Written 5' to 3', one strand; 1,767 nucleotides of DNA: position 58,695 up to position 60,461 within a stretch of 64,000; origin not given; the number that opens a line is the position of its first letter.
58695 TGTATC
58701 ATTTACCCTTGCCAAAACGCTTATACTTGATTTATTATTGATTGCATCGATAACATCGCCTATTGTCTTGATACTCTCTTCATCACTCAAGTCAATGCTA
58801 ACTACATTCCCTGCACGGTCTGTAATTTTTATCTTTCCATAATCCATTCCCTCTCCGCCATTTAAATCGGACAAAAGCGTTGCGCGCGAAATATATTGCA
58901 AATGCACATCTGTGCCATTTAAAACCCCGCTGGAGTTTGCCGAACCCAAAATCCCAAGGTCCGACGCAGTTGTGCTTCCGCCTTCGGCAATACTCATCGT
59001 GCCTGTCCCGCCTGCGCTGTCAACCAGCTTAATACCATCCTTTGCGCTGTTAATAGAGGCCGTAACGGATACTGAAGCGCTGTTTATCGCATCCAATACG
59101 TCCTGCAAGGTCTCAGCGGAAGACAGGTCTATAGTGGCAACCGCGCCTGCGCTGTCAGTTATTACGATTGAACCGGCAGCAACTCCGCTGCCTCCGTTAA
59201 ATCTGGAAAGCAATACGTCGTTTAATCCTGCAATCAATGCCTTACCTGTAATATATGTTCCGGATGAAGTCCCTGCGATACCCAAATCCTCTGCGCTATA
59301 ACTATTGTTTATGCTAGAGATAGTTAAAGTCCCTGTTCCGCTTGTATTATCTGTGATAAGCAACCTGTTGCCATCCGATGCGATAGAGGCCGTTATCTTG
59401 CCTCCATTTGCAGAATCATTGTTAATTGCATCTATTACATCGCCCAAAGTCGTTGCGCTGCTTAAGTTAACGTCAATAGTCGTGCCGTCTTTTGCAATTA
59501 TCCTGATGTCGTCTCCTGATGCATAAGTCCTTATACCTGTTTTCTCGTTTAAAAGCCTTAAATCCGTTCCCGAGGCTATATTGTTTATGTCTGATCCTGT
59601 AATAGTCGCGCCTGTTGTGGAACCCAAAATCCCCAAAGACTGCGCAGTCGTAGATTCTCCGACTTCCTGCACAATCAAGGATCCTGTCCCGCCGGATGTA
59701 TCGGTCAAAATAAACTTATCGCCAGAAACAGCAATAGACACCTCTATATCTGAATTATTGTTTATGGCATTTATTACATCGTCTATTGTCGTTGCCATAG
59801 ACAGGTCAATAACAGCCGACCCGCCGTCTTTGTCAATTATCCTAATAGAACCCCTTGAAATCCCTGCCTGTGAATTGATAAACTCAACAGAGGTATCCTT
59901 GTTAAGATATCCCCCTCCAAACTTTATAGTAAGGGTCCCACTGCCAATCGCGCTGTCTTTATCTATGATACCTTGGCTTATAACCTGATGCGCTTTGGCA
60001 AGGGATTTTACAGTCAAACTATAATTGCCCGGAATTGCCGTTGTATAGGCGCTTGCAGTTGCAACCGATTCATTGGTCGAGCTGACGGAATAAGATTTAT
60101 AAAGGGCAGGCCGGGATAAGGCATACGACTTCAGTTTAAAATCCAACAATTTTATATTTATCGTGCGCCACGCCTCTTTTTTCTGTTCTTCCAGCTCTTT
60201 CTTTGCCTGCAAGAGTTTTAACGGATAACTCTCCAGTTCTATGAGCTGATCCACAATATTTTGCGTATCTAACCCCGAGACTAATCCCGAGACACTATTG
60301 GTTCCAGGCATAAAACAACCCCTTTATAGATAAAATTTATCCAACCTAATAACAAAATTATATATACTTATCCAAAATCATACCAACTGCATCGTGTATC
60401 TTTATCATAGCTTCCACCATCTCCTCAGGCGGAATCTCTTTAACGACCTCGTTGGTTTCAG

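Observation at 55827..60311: Repeat-expanded giant FliD cap (1494 aa) with about ten Flagellin-IN-like modules, a recent intragenic duplication, and a discoidin-like lectin domain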

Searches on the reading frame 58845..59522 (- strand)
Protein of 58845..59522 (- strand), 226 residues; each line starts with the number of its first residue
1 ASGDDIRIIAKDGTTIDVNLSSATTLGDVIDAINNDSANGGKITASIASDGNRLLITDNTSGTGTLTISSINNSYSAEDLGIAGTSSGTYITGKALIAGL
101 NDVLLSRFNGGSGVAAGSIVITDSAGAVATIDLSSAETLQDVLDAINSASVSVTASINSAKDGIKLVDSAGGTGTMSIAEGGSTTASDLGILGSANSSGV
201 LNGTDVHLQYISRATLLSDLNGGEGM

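Call 49: predict_structure(alignment_id=A3)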
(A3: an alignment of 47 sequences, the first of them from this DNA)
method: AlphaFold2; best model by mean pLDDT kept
length: 226 residues; sequences in the alignment: 47
mean_pLDDT: 91.7   pTM: 0.73
mean pLDDT of the five models: 91.7, 91.5, 90.8, 90.7, 89.0
residues with pLDDT >= 90: 173; 70-90: 40; 50-70: 9; < 50: 4
segments of 3 or more residues with pLDDT < 50: 224-226
pLDDT, mean of each block of 10 residues (from residue 1): 85 97 94 97 95 95 98 92 97 83 85 93 98 96 97 94 94 97 96 96 78 85 50
secondary structure, 60 per line:
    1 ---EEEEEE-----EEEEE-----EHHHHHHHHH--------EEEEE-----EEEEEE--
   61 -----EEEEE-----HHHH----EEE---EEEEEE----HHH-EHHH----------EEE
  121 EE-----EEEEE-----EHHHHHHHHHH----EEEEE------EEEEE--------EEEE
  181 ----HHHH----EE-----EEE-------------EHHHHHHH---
elements in order: E4-9 E15-19 H26-34 E43-47 E53-58 E66-70 H76-79 E84-86 E90-95 E118-122 E128-132 H139-148 E153-157 E164-168 E177-180 H185-188 E200-202 H217-223

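Call 53: fold_search(model_id=the predicted structure, library=pdb)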
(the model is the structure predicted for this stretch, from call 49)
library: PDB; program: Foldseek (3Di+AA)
matches with E <= 10: 151; with E <= 0.001: 0
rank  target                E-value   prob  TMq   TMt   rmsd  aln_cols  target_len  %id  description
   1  8rbs_K                5.9e-02  0.35  0.33  0.14  13.9       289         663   12  Emiliania huxleyi virus 201 (EhV-201) asymmetrical unit of capsid proteins predicted by AlphaFold2 fitted into the cry (released 2023-12-20)
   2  9m6h_A                9.7e-02  0.23  0.20  0.12  16.3       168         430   12  structure of FliD-FliC at a 10:10 stoichiometry (released 2025-07-16)
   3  5xlj                  1.7e-01  0.60  0.31  0.35  17.3       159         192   18  Crystal structure of the flagellar cap protein flid D2-D3 domains from serratia marcescens in Space group P432 (released 2017-06-14)
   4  6g41_G                2.3e-01  0.14  0.28  0.23  15.6       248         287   11  Crystal structure of SeMet-labeled mavirus penton protein (released 2018-07-04)
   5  9n8g_C                2.5e-01  0.44  0.25  0.16  10.8       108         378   18  In situ sheathed FlaA flagellar filament of Vibrio cholerae (released 2025-09-24)
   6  5xlk_A                2.6e-01  0.57  0.32  0.38  15.8       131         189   20  Crystal structure of the flagellar cap protein FliD D2-D3 domains from Serratia marcescens in Space group I422 (released 2017-06-14)
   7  5xlk_C                2.8e-01  0.51  0.31  0.36  15.8       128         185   22  Crystal structure of the flagellar cap protein FliD D2-D3 domains from Serratia marcescens in Space group I422 (released 2017-06-14)
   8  6kty                  3.6e-01  0.25  0.22  0.27   9.7       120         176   17  Crystal structure of the flagellar cap protein FliD from Bdellovibrio bacteriovorus (released 2019-10-09)
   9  6g41_C                4.1e-01  0.11  0.28  0.22  14.8       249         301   14  Crystal structure of SeMet-labeled mavirus penton protein (released 2018-07-04)
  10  9n8a_A1               4.3e-01  0.44  0.26  0.17   6.1       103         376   20  In situ structure of the sheathed FlaD flagellar filament in Vibrio cholerae (released 2025-09-24)
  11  7wn7_B                4.3e-01  0.02  0.10  0.09  18.2       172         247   12  Crystal structure of HearNPV P26 (released 2022-11-23)
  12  9gsx_Z                6.3e-01  0.12  0.29  0.11  19.2       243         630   15  Campylobacter hook-filament junction-cap complex (released 2025-04-09)
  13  1gxr_A                7.1e-01  0.02  0.15  0.11  20.4       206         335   10  WD40 Region of Human Groucho/TLE1 (released 2002-06-13)
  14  7wn7_A                7.6e-01  0.01  0.09  0.09  18.5       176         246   12  Crystal structure of HearNPV P26 (released 2022-11-23)
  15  4mjq_B                8.1e-01  0.01  0.10  0.08  16.2       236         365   11  E. coli sliding clamp in complex with Bromfenac (released 2013-09-18)
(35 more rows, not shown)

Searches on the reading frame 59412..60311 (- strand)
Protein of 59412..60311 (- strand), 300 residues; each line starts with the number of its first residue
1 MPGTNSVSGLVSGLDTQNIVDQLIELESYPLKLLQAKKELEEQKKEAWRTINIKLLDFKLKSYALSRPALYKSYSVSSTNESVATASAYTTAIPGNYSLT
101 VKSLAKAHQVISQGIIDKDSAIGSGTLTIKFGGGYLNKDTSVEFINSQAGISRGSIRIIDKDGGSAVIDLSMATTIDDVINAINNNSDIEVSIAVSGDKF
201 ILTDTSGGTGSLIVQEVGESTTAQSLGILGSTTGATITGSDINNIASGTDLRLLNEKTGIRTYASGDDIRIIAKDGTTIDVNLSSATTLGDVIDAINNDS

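Call 74: search_solved_structures(query=window:59412-60311:-, max_evalue=0.01, show_alignments=3)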
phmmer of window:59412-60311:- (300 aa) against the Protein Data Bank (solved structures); distinct sequences matched with E-value up to 0.01: 0.

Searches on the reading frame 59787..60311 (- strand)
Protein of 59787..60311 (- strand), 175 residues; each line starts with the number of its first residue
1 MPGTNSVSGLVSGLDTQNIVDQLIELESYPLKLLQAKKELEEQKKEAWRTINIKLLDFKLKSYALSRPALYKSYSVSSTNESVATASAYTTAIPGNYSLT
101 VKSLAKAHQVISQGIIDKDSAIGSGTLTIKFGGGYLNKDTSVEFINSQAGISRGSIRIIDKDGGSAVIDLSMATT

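Call 77: search_solved_structures(query=A4, max_evalue=0.1, show_alignments=3)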
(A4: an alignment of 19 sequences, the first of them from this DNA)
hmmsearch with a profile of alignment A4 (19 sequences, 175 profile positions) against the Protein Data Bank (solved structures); distinct sequences matched with E-value up to 0.1: 15.
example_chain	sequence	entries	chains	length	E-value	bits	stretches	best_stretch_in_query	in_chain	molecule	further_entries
9gnz_R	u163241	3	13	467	3.2e-13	53.3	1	2-129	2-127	Flagellar hook-associated protein 2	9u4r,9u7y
9u4r_AC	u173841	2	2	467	3.8e-13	53.1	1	2-129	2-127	Flagellar hook-associated protein 2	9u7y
9m6i_A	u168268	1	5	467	6.2e-13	52.4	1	2-129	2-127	Flagellar hook-associated protein 2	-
9m67_A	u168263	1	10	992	4.4e-12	49.6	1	2-129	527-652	Flagellin,Flagellar hook-associated protein 2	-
9m68_A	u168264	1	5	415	2.2e-10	44.1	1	23-129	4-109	Flagellar hook-associated protein 2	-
6sih_A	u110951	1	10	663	2.7e-10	43.8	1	6-119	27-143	Flagellar hook-associated protein 2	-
9m6h_A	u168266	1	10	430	2.7e-10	43.8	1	26-129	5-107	Flagellar hook-associated protein 2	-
9gsx_W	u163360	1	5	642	3e-10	43.7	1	6-118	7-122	Flagellar hook-associated protein 2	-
5h5v_A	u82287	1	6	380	9.5e-09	38.8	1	43-134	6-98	Flagellar hook-associated protein 2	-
5fhy_A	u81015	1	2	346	1e-08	38.6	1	79-155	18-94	B-type flagellar hook-associated protein 2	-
6kty_A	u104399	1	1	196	2.1e-07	34.4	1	75-135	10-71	Flagellar hook-associated protein 2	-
5h5t_A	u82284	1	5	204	0.00031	24.1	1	74-129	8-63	Flagellar hook-associated protein 2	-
5xlj_A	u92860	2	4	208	0.0024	21.2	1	74-144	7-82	Flagellar hook-associated protein 2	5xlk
5h5w_A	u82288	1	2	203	0.0031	20.8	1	75-134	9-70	Flagellar hook-associated protein 2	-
4zys_A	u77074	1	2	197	0.062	16.6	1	150-173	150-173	exotoxin 6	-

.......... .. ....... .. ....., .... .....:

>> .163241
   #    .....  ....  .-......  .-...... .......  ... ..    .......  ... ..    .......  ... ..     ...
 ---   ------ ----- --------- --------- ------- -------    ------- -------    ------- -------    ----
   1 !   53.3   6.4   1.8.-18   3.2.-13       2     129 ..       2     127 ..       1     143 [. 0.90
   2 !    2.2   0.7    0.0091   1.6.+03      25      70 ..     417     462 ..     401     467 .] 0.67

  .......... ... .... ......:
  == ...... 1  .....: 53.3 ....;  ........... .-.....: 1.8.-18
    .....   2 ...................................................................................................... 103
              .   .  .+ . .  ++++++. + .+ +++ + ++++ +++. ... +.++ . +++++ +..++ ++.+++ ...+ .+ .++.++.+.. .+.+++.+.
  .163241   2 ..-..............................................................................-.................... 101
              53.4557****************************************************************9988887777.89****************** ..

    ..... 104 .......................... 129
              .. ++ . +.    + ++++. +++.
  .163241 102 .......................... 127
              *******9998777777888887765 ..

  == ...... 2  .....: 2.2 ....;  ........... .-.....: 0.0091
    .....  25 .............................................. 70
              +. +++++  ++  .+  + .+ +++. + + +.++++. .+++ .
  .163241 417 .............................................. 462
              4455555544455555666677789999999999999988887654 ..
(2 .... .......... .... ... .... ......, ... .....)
